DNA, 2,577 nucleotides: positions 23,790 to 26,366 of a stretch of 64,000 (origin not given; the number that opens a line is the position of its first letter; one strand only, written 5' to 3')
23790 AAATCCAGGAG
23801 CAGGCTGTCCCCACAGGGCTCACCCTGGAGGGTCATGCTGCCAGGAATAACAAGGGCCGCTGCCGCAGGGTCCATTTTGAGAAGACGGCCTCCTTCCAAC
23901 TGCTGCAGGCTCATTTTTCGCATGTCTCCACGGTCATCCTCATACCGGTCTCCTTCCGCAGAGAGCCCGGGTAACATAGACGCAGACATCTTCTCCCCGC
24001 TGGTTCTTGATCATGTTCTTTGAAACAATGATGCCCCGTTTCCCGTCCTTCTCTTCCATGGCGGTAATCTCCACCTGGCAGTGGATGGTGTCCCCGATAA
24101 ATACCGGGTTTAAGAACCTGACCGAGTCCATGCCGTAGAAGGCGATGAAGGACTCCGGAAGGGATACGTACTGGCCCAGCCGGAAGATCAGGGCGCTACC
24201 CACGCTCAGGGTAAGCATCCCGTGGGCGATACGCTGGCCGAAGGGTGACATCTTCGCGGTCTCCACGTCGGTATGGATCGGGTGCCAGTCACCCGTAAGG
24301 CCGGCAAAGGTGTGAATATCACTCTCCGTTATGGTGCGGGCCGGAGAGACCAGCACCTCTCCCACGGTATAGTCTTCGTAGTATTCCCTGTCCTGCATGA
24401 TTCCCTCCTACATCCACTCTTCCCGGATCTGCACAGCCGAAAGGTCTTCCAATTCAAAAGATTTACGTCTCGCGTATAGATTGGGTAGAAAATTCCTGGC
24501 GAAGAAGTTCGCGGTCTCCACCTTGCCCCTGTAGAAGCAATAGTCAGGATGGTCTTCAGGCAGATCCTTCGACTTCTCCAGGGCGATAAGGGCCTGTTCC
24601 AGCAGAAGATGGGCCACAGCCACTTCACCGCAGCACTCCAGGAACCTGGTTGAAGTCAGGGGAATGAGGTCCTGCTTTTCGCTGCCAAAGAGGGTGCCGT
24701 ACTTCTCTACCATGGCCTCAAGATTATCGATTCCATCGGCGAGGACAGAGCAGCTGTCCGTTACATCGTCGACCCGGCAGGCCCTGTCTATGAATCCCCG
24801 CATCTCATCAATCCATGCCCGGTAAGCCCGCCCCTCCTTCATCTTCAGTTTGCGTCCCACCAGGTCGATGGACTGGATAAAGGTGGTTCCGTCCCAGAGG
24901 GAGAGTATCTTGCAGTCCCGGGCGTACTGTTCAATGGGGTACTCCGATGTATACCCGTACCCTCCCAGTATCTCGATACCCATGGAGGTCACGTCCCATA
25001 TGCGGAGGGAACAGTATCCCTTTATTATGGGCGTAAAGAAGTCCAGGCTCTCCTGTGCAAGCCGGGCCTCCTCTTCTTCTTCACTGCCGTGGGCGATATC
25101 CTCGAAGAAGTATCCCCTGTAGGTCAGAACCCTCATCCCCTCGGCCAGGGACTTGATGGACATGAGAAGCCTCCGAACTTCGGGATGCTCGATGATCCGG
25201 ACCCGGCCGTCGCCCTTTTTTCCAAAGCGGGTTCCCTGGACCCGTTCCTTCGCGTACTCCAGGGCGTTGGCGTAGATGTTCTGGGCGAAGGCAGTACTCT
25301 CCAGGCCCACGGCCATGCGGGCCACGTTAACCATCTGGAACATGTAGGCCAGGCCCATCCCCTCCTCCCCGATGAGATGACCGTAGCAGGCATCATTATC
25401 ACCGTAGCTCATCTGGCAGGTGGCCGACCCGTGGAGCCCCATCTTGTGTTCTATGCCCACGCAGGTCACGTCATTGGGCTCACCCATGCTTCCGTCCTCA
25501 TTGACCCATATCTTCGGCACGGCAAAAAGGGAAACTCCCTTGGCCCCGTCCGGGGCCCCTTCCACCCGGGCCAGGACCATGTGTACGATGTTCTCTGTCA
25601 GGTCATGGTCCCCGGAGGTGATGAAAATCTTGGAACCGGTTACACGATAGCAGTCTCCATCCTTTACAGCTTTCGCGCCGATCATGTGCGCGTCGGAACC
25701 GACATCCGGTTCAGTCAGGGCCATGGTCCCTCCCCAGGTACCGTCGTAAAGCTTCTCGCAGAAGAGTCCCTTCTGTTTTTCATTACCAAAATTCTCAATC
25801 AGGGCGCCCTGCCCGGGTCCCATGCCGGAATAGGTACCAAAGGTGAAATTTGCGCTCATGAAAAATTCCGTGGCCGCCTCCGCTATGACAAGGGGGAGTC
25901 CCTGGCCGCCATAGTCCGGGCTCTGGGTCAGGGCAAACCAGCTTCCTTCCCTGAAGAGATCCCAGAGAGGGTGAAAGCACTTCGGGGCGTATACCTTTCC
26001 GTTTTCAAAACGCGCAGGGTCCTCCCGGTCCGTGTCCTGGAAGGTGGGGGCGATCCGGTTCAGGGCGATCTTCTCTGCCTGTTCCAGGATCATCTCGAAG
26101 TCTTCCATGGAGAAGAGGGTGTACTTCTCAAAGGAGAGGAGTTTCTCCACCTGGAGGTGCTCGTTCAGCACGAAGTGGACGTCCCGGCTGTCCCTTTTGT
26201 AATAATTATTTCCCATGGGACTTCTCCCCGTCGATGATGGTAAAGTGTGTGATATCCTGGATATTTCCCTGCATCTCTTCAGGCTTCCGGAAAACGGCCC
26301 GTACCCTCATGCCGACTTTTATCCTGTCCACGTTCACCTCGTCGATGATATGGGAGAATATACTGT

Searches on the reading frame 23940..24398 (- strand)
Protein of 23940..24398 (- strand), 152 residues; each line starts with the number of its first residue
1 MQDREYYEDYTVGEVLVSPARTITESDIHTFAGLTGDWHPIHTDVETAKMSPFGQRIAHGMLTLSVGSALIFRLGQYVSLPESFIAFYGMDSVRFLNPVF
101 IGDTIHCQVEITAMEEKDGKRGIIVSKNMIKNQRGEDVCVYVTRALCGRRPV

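Call 4: search_protein_families(library=pfam, proteins=[window:23940-24398:-])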
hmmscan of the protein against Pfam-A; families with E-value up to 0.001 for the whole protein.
window:23940-24398:- (152 aa): 2 families
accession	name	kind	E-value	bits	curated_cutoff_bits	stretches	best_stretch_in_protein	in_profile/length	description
PF01575.25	MaoC_dehydratas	-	6.7e-33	113.3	27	1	15-129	10-119/123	MaoC like domain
PF13452.11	FAS1_DH_region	-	6e-11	43.1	22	1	13-139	4-130/132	FAS1-like, dehydratase domain region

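Call 88: search_protein_families(library=ncbifam, proteins=[window:23940-24398:-], max_evalue=0.00001)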
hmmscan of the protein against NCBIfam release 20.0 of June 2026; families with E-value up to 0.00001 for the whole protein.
window:23940-24398:- (152 aa): 7 families
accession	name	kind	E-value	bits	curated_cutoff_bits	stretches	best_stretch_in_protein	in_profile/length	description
TIGR02278.1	PaaN-DH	equivalog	1.4e-23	83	562.8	1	4-145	522-660/664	phenylacetic acid degradation bifunctional protein PaaZ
NF040620.1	fused_HadA_HadB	exception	8.1e-17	61.7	350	1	7-71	196-260/329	fused (3R)-hydroxyacyl-ACP dehydratase subunits HadA/HadB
NF006045.0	PRK08190.1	subfamily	2.3e-16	59.7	282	1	5-139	9-133/467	bifunctional enoyl-CoA hydratase/phosphate acetyltransferase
NF010246.0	PRK13693.1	equivalog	3.3e-13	49.8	203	1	4-99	4-91/142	(3R)-hydroxyacyl-ACP dehydratase subunit HadB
NF038241.1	RipB_Ich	equivalog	1.3e-10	41.5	340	1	6-143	23-158/175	(R)-specific enoyl-CoA hydratase RipB/Ich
NF040624.1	HadA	equivalog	8.2e-09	35.9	180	1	26-144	16-134/144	(3R)-hydroxyacyl-ACP dehydratase subunit HadA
NF010245.0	PRK13692.1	equivalog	4.4e-07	29.9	232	1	92-149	90-145/159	(3R)-hydroxyacyl-ACP dehydratase subunit HadA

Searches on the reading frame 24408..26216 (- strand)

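Call 4: search_protein_families(library=pfam, proteins=[window:24408-26216:-])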
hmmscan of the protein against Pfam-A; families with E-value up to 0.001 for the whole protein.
window:24408-26216:- (602 aa): 4 families
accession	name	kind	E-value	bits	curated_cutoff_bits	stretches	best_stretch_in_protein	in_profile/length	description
PF12806.12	Acyl-CoA_dh_C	-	7.3e-22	78.2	30.3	1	468-596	1-122/124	Acetyl-CoA dehydrogenase C-terminal like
PF00441.29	Acyl-CoA_dh_1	-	6.3e-18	65.8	22.4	1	286-449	1-142/150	Acyl-CoA dehydrogenase, C-terminal domain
PF02770.24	Acyl-CoA_dh_M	-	4.2e-12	46.5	33.3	1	165-271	2-94/97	Acyl-CoA dehydrogenase, middle domain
PF02771.21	Acyl-CoA_dh_N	-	1.8e-07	32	22.9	1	38-159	2-112/113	Acyl-CoA dehydrogenase, N-terminal domain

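Call 88: search_protein_families(library=ncbifam, proteins=[window:24408-26216:-], max_evalue=0.00001)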
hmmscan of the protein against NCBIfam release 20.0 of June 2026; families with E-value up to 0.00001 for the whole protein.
window:24408-26216:- (602 aa): 16 families
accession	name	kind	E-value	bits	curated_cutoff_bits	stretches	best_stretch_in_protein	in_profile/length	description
NF042972.1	AcrlCoAredClosAcrC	equivalog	6.9e-39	133.6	640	1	91-450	48-370/378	acryloyl-CoA reductase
NF058590.1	AcCoDHFadEBacil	equivalog_domain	5.7e-32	111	600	1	101-450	75-404/586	acyl-CoA dehydrogenase FadE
NF043006.1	CyhCrbnylCoADH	equivalog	5.7e-28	98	650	1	138-459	96-377/380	cyclohexane-1-carbonyl-CoA dehydrogenase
NF045552.1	GlutCoADH_Des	equivalog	2.8e-26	92.6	470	1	38-447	7-370/387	glutaryl-CoA dehydrogenase Acd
NF008997.0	PRK12341.1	equivalog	1.1e-25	90.5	537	1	140-457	96-376/382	acyl-CoA dehydrogenase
NF042439.1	SulpropCoADesulf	equivalog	4.1e-23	81.7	600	1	90-329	35-264/379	3-sulfinopropanoyl-CoA desulfinase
NF008594.0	PRK11561.1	equivalog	3.6e-19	68.5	545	1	165-459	182-441/540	isovaleryl-CoA dehydrogenase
TIGR03207.1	cyc_hxne_CoA_dh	equivalog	4.7e-17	61.8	575.35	1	38-449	3-364/372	cyclohexanecarboxyl-CoA dehydrogenase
NF045652.1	ProlPCPDhRedW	equivalog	4.9e-15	55.2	650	1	80-333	32-274/376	L-prolyl-[peptidyl-carrier protein] dehydrogenase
NF053553.1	prodigi_MBC_PigA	equivalog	3.3e-13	49.5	500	1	140-381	100-317/381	prodigiosin MBC biosynthesis dehydrogenase PigA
NF002885.1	PRK03354.1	equivalog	5.5e-11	42.1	540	1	134-448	91-365/378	crotonobetainyl-CoA dehydrogenase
NF052270.1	Staph_DH_FadE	equivalog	7.9e-10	38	600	0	143-201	120-179/400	acyl-CoA dehydrogenase FadE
NF009586.0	PRK13026.1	subfamily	3.4e-07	29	608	1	83-184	112-215/777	acyl-CoA dehydrogenase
TIGR03204.1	pimC_large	equivalog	9.1e-07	28.1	623.85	1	100-294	61-238/395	pimeloyl-CoA dehydrogenase large subunit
NF049984.1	Rv1679_FadE16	equivalog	3.4e-06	26.5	600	1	154-435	98-344/371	Rv1679 family acyl-CoA dehydrogenase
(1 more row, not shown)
